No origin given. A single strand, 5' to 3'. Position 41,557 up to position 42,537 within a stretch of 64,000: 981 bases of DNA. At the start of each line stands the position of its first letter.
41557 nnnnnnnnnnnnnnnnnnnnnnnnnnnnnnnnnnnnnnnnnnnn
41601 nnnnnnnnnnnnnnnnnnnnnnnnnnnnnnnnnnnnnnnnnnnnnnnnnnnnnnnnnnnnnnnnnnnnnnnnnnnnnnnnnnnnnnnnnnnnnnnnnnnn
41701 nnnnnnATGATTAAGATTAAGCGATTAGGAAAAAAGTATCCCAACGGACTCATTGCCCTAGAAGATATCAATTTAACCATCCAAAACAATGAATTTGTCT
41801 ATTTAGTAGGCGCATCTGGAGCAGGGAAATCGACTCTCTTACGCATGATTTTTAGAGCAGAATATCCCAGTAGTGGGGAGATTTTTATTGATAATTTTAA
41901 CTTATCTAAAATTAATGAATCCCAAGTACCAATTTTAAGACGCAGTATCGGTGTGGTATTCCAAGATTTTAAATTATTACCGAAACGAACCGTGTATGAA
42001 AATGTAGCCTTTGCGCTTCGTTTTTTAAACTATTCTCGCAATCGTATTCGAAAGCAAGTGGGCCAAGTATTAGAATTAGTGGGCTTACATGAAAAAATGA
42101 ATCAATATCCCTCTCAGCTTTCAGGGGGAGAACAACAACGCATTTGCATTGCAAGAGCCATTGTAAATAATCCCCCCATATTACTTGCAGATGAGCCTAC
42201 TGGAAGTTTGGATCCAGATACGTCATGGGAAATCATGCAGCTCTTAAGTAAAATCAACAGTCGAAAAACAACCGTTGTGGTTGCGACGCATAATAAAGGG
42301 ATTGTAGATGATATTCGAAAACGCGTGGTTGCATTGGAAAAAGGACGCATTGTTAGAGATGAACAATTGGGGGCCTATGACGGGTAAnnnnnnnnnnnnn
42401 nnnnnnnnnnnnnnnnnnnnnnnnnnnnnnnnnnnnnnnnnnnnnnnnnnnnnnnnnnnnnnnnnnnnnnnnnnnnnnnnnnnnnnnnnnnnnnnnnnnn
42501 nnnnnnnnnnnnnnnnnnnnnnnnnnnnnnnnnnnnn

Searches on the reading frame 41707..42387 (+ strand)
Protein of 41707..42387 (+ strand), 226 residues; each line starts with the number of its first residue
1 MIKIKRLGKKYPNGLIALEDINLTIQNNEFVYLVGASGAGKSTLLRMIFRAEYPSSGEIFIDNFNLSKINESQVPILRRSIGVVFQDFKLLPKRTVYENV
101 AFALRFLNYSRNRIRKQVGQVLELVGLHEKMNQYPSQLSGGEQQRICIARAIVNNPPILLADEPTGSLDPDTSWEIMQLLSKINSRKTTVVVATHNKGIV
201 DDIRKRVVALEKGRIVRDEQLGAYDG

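Call 29: search_protein_families(library=ncbifam, proteins=[window:41707-42387:+], max_evalue=0.00001)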
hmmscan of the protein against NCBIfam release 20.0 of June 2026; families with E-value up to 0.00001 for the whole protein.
window:41707-42387:+ (226 aa): 187 families (the best 25 are shown)
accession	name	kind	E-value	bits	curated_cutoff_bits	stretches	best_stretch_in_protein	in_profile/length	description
TIGR02673.1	FtsE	equivalog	9.5e-86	286.9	264.85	1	1-214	1-214/214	cell division ATP-binding protein FtsE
TIGR02314.1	ABC_MetN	equivalog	6e-58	196.5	499.7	1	1-220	1-224/343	methionine ABC transporter ATP-binding protein MetN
TIGR02315.1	ABC_phnC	equivalog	3.9e-57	193.5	266.1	1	1-220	1-229/243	phosphonate ABC transporter ATP-binding protein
TIGR03608.1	L_ocin_972_ABC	subfamily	2.9e-56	190.2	254.85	1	7-207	4-203/206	putative bacteriocin export ABC transporter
NF040933.2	ABC_arch_GlcV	equivalog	1.1e-53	182.4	450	1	2-216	3-221/357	glucose ABC transporter ATP-binding protein GlcV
TIGR02211.1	LolD_lipo_ex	equivalog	8.3e-53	179.1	307.75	1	1-215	1-219/221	lipoprotein-releasing ABC transporter ATP-binding protein LolD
NF007027.0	PRK09493.1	equivalog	4.2e-52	176.9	379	1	1-219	1-218/240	glutamine ABC transporter ATP-binding protein GlnQ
NF038007.1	ABC_ATP_DarD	equivalog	5.8e-52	176.3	375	1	1-214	1-217/218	darobactin export ABC transporter ATP-binding protein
TIGR01186.1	proV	subfamily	1.6e-50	172.2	326.6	1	16-217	7-210/363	betaine/proline/choline family ABC transporter ATP-binding protein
TIGR02982.1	heterocyst_DevA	subfamily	2.6e-50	171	295.8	1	3-215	3-219/220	ABC exporter ATP-binding subunit, DevA family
TIGR03265.1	PhnT2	equivalog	1.5e-49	169.1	457.7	1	2-216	5-214/353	putative 2-aminoethylphosphonate ABC transporter ATP-binding protein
NF006987.0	PRK09452.1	equivalog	8.8e-49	166.2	482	1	2-218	18-229/378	spermidine/putrescine ABC transporter ATP-binding protein PotA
NF043075.1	MMSYN1_0197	equivalog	1.4e-48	165.6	550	1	1-216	2-212/341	spermidine/putrescine ABC transporter ATP-binding protein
TIGR04521.1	ECF_ATPase_2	equivalog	1.4e-48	165.4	330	1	10-220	13-228/279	energy-coupling factor transporter ATPase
TIGR00968.1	3a0106s01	subfamily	2.8e-48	164.5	342.75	1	2-217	1-211/237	sulfate ABC transporter ATP-binding protein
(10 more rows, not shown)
